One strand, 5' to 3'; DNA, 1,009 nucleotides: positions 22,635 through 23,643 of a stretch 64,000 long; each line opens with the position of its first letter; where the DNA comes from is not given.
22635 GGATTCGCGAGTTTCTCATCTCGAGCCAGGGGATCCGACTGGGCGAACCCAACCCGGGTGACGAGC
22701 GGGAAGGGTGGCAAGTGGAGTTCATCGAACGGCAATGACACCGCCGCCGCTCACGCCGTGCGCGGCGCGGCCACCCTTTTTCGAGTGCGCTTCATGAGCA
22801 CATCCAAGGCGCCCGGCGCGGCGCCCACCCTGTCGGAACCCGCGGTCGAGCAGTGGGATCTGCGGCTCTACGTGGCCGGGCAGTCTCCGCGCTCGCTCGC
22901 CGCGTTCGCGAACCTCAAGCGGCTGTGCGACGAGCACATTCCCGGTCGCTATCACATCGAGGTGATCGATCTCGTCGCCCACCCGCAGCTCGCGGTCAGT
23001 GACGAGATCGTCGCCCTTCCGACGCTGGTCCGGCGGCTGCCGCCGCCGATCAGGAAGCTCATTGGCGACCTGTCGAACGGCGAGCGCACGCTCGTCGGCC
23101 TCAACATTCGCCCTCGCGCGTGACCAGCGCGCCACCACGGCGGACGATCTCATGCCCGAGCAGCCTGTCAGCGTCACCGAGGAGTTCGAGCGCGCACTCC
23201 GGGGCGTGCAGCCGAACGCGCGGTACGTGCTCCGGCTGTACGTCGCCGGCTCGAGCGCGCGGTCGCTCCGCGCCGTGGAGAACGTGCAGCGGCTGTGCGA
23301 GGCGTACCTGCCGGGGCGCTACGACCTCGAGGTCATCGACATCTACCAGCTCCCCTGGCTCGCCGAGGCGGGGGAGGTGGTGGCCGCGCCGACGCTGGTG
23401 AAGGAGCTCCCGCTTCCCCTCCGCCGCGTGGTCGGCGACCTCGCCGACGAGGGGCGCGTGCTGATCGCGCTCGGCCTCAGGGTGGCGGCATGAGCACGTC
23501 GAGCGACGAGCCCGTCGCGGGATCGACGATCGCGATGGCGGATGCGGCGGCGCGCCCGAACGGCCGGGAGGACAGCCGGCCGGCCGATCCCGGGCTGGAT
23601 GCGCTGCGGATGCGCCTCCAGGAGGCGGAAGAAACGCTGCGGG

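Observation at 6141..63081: Modular heptanucleotide-array palindromic elements occupy about half of the larger intergenic gaps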

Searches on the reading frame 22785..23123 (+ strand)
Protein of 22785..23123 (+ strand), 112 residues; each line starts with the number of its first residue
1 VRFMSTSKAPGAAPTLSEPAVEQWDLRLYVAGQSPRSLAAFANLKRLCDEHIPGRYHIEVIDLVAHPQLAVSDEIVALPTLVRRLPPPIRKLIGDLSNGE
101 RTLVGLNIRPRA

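Call 65: search_protein_families(library=pfam, proteins=[window:22785-23123:+], max_evalue=0.00001)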
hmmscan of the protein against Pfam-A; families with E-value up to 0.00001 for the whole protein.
window:22785-23123:+ (112 aa): 1 family
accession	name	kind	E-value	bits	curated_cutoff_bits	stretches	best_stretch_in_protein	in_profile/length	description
PF07689.18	KaiB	-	5.7e-24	84.1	27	1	27-107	1-81/82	KaiB domain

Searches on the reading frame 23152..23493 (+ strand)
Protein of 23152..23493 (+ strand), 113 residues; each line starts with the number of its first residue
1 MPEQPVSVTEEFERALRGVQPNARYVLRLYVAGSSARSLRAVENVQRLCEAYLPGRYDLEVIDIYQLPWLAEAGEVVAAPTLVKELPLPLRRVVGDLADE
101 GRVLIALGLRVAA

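Call 65: search_protein_families(library=pfam, proteins=[window:23152-23493:+], max_evalue=0.00001)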
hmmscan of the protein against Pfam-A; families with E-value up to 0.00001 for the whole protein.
window:23152-23493:+ (113 aa): 1 family
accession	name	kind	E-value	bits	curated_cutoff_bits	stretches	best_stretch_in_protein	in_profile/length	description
PF07689.18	KaiB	-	7.9e-22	77.2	27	1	28-107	1-80/82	KaiB domain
